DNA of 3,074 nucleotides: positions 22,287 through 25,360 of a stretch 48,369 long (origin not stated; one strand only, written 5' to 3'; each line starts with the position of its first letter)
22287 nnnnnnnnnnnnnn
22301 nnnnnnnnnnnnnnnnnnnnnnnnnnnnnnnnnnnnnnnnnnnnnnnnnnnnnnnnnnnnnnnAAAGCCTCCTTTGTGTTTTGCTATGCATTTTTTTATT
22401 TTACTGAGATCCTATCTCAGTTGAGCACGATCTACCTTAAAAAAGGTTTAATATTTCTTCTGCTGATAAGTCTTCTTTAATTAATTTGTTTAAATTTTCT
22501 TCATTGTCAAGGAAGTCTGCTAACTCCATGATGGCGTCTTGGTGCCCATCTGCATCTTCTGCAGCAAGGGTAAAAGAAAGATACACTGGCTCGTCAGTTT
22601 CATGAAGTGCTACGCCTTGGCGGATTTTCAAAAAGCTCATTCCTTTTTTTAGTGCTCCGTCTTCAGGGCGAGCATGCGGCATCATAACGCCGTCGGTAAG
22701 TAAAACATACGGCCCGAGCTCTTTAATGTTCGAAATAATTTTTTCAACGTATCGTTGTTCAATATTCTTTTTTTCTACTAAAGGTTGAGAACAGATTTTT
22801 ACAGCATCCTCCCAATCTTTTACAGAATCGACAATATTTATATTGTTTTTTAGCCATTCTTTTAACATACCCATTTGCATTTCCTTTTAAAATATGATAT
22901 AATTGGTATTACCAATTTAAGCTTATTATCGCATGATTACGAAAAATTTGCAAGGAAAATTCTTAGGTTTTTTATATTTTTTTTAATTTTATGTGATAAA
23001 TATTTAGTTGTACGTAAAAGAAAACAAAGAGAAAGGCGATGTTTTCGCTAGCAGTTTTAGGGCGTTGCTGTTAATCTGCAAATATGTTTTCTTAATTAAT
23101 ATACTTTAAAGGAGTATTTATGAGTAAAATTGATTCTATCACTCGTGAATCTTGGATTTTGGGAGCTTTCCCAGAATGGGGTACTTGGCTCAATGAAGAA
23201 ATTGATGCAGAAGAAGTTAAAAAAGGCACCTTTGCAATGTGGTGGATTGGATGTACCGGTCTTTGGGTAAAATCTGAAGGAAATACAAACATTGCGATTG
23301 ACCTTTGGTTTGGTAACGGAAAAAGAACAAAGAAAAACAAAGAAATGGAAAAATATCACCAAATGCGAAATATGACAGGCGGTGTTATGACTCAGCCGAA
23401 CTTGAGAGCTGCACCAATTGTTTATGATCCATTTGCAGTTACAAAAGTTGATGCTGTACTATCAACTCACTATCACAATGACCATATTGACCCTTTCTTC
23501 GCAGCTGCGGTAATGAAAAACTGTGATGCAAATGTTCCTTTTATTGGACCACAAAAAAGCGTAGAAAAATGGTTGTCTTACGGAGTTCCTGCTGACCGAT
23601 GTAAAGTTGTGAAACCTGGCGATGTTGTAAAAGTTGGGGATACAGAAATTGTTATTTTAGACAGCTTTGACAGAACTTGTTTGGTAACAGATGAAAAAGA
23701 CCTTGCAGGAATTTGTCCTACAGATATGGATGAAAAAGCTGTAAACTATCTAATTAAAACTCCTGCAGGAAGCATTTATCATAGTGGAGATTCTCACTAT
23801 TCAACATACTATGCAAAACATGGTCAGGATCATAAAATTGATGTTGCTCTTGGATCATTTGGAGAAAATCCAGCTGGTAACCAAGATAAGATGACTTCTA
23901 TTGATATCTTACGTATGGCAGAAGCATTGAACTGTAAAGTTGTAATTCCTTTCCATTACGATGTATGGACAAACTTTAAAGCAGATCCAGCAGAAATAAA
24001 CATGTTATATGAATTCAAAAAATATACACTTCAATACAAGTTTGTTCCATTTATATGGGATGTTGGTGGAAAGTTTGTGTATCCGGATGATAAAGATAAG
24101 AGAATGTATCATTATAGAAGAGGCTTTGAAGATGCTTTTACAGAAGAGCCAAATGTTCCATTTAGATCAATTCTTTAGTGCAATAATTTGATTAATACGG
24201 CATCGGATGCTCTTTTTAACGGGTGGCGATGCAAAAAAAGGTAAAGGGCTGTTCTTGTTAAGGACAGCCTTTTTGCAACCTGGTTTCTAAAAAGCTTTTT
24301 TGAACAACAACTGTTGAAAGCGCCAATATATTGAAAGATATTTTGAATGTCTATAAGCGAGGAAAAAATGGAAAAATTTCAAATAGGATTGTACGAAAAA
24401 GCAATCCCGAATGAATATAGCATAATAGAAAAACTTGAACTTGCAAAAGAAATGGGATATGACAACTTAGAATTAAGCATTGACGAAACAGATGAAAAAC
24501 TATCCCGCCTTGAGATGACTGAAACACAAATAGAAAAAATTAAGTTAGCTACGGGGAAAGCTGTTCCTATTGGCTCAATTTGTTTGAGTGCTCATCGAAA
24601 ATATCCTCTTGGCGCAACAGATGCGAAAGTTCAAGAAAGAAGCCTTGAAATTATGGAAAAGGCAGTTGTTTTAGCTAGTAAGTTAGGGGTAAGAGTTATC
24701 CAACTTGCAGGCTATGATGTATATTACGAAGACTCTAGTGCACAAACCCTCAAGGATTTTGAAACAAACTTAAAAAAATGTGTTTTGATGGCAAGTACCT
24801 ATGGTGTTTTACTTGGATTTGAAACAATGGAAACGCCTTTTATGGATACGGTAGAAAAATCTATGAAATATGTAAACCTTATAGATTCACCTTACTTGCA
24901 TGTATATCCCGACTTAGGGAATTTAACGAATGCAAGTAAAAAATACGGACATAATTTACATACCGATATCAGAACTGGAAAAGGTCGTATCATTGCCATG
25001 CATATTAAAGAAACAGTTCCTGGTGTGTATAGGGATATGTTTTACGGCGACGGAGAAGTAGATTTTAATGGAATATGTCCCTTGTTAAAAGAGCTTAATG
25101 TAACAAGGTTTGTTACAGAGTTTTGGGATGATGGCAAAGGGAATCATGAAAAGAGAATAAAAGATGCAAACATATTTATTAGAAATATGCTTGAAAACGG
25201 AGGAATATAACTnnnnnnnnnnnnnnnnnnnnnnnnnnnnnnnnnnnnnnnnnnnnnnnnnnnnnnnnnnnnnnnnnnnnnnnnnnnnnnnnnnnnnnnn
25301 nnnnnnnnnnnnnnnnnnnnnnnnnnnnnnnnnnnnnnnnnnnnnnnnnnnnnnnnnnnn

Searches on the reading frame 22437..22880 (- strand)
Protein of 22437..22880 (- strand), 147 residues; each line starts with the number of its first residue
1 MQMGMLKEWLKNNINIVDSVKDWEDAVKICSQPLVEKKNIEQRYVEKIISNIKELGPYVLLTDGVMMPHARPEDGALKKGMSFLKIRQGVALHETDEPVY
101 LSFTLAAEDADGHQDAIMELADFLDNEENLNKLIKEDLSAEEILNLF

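Call 3: search_protein_families(library=pfam, proteins=[window:22437-22880:-], max_evalue=0.01)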
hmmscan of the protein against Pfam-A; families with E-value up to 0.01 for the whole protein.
window:22437-22880:- (147 aa): 1 family
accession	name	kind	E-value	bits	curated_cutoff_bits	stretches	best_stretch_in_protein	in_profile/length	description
PF00359.27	PTS_EIIA_2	-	8.8e-27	94.3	27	1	11-146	5-140/144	Phosphoenolpyruvate-dependent sugar phosphotransferase system, EIIA 2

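Call 4: search_protein_families(library=ncbifam, proteins=[window:22437-22880:-], max_evalue=0.01)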
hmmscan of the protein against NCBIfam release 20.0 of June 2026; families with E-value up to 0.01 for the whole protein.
window:22437-22880:- (147 aa): 7 families
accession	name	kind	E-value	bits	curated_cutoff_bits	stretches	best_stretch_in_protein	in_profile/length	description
NF007358.0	PRK09854.1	equivalog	4.5e-30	104.7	192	1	10-135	8-133/147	PTS mannitol transporter subunit IIA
NF007694.0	PRK10372.1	equivalog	2.8e-26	92.5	187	1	12-146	11-146/154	PTS ascorbate transporter subunit IIA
NF011663.0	PRK15083.1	subfamily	1.6e-09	36.4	589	1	11-146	499-633/639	PTS mannitol transporter subunit IICBA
NF008319.0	PRK11109.1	equivalog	6.8e-09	35.5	302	1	11-146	6-138/376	fused PTS fructose transporter subunit IIA/HPr protein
NF010351.0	PRK13779.1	equivalog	4e-06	25.9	766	1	11-136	6-129/503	bifunctional PTS system fructose-specific transporter subunit IIA/HPr protein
TIGR00848.1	fruA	subfamily_domain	0.00022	21.2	103.5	1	12-133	5-129/129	fructose PTS transporter subunit IIA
TIGR01419.1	nitro_reg_IIA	equivalog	0.0087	15.9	138.7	1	61-146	58-142/145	PTS IIA-like nitrogen regulatory protein PtsN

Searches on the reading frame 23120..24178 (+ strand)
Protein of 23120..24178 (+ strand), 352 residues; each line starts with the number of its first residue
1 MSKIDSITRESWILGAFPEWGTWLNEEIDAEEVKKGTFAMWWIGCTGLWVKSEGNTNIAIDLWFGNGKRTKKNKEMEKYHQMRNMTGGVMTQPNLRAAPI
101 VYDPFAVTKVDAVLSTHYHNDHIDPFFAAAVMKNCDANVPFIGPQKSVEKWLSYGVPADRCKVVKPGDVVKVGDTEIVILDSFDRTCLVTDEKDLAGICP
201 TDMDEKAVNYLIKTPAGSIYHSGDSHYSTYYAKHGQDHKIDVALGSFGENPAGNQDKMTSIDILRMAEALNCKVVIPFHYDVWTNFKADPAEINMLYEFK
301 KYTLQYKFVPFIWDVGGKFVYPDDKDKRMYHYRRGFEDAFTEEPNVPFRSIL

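Call 3: search_protein_families(library=pfam, proteins=[window:23120-24178:+], max_evalue=0.01)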
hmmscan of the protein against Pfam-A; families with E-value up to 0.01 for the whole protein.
window:23120-24178:+ (352 aa): 3 families
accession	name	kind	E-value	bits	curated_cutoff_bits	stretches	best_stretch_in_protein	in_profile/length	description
PF12706.13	Lactamase_B_2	-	7e-10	39.3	27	1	93-280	14-200/200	Beta-lactamase superfamily domain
PF13483.12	Lactamase_B_3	-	3.1e-08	34.2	24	1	42-279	4-160/160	Beta-lactamase superfamily domain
PF00753.33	Lactamase_B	-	0.0014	19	22.7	0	107-123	41-57/196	Metallo-beta-lactamase superfamily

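Call 4: search_protein_families(library=ncbifam, proteins=[window:23120-24178:+], max_evalue=0.01)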
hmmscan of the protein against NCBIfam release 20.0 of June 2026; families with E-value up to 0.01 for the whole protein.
window:23120-24178:+ (352 aa): 2 families
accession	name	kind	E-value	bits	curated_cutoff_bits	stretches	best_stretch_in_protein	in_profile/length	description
NF008688.0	PRK11709.1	equivalog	7.3e-180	597.4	306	1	1-352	1-355/355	L-ascorbate 6-phosphate lactonase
NF001911.0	PRK00685.1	equivalog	8.3e-13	48.3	144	1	89-296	20-210/228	metal-dependent hydrolase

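Call 59: find_related_loci(query=A3, collection=metagenome_contigs, flank=10000)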
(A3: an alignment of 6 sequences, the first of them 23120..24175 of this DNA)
Query A3 (352 aa) in metagenome_contigs; peptide patterns used: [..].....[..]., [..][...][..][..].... (x = any residue, [..] = any of these).
600 stretches matched a pattern (row limit reached: there are more); 585 encode a relative of the query (tblastn E <= 1e-3); the best 80 are kept; 80 distinct loci.
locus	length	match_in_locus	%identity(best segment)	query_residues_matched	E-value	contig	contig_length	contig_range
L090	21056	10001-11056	85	1-352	0e+0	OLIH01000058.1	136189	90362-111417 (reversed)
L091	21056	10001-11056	84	1-352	0e+0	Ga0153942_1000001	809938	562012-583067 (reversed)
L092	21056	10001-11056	84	1-352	0e+0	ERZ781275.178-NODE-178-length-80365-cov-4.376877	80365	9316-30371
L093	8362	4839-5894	85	1-352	0e+0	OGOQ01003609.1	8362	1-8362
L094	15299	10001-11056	84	1-352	0e+0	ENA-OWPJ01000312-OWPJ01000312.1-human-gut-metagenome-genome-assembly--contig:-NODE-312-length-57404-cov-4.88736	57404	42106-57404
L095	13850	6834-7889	83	1-352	0e+0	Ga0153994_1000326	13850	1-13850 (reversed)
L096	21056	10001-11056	84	1-352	0e+0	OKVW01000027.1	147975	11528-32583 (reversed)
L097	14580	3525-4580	83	1-352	0e+0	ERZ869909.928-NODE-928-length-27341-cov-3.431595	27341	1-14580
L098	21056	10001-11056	83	1-352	0e+0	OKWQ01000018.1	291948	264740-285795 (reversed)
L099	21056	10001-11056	82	1-352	0e+0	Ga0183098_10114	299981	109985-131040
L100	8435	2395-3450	82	1-352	0e+0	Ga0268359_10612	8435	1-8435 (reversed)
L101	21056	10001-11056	81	1-352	0e+0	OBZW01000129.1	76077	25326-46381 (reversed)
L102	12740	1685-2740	82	1-352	0e+0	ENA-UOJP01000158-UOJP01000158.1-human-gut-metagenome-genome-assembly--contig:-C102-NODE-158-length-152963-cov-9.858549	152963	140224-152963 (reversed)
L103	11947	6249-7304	82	1-352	0e+0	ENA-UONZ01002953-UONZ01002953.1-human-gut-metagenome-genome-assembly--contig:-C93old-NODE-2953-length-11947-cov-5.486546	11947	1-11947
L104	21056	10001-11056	82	1-352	0e+0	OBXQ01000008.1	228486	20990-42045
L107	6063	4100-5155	81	1-352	0e+0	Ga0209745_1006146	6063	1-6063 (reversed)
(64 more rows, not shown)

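Call 63: search_protein_families(library=pfam, proteins=[L096:7809-8762:+, L096:8784-9674:+, L096:11207-11668:+, L096:11646-12407:+, L096:12408-13238:+, L096:13572-14999:+, L096:15385-16410:+, L096:16632-17414:+, L107:1728-2678:+, L107:3001-4086:+], max_evalue=0.001)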
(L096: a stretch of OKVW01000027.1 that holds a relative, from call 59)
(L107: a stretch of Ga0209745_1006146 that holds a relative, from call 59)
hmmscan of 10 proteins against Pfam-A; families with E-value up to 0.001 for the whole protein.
L096:7809-8762:+ (317 aa): 1 family
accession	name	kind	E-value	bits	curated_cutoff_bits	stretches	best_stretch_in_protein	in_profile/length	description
PF00528.27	BPD_transp_1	-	1.5e-13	51.3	26.4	1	106-310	4-182/184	Binding-protein-dependent transport system inner membrane component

L096:8784-9674:+ (296 aa): 1 family
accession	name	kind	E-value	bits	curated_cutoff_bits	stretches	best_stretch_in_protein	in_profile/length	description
PF00528.27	BPD_transp_1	-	2e-15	57.4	26.4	1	86-289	1-182/184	Binding-protein-dependent transport system inner membrane component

L096:11207-11668:+ (153 aa): 1 family
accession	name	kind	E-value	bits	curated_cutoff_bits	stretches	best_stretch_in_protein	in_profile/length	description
PF00359.27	PTS_EIIA_2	-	1.4e-27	96.9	27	1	6-146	2-140/144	Phosphoenolpyruvate-dependent sugar phosphotransferase system, EIIA 2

L096:11646-12407:+ (253 aa): 1 family
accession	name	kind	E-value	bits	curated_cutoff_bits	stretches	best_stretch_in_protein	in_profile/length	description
PF02633.19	Creatininase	-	9.2e-57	192.6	31.3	1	17-246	3-238/238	Creatinine amidohydrolase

L096:12408-13238:+ (276 aa): 4 families
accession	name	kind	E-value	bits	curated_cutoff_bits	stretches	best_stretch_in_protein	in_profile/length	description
PF08282.18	Hydrolase_3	-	2e-56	192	20.9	1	7-270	1-255/255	haloacid dehalogenase-like hydrolase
PF00702.32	Hydrolase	-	2.4e-08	35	26.4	0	201-238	154-191/191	haloacid dehalogenase-like hydrolase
PF05116.19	S6PP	-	1.3e-07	31.9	20.3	0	200-254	163-218/247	Sucrose-6F-phosphate phosphohydrolase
PF13419.12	HAD_2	-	6.3e-05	23.6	23.8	0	7-32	1-26/178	Haloacid dehalogenase-like hydrolase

L096:13572-14999:+ (475 aa): 1 family
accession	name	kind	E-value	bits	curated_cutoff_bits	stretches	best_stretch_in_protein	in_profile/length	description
PF03611.19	EIIC-GAT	-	3e-90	303.6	24.2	1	37-440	1-381/394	PTS system sugar-specific permease component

L096:15385-16410:+ (341 aa): 1 family
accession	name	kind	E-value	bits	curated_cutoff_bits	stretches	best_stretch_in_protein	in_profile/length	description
PF01208.23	URO-D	-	1.1e-13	51.4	23.9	1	82-309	95-320/346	Uroporphyrinogen decarboxylase (URO-D)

L096:16632-17414:+ (260 aa): 3 families
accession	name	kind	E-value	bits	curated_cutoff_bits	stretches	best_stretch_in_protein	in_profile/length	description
PF00455.28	DeoRC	-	1.6e-38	132.6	31.8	1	81-234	6-160/160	DeoR C terminal sensor domain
PF08220.18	HTH_DeoR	-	1.9e-16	60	21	1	11-63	1-53/57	DeoR-like helix-turn-helix domain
PF08279.18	HTH_11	-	3.8e-07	30.3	25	1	11-50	1-41/55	HTH domain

L107:1728-2678:+ (316 aa): 1 family
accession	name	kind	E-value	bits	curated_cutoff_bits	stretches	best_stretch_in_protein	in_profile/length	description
PF00294.29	PfkB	-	6.9e-29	101.6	25.8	1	7-298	5-296/302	pfkB family carbohydrate kinase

L107:3001-4086:+ (361 aa): 0 families

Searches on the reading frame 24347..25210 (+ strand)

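Call 3: search_protein_families(library=pfam, proteins=[window:24347-25210:+], max_evalue=0.01)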
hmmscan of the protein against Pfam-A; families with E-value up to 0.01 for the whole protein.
window:24347-25210:+ (287 aa): 1 family
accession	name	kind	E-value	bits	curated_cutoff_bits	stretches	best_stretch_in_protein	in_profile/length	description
PF01261.30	AP_endonuc_2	-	7.3e-35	121.3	31.1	1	30-279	1-247/249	Xylose isomerase-like TIM barrel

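Call 4: search_protein_families(library=ncbifam, proteins=[window:24347-25210:+], max_evalue=0.01)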
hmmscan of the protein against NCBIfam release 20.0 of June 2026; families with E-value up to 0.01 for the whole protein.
window:24347-25210:+ (287 aa): 6 families
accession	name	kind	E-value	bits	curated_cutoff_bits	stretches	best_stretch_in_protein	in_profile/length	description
NF009689.0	PRK13210.1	subfamily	7.5e-98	327.2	200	1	9-286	2-283/286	L-ribulose-5-phosphate 3-epimerase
NF009688.0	PRK13209.1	subfamily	1.5e-92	309.6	317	1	7-284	4-279/286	L-ribulose-5-phosphate 3-epimerase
TIGR00542.1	hxl6Piso_put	equivalog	2.5e-85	286.2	272.15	1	10-285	2-275/279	L-ribulose-5-phosphate 3-epimerase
NF041099.2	keto_glucon_epim_IolO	equivalog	1.6e-09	37.5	300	1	25-257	22-243/269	5-keto-L-gluconate epimerase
NF051856.1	PsicseEpim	equivalog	8.3e-09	35.6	300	1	30-253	22-238/287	D-psicose 3-epimerase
NF007360.0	PRK09856.1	equivalog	0.004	16.7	305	1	26-188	15-180/276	fructoselysine 3-epimerase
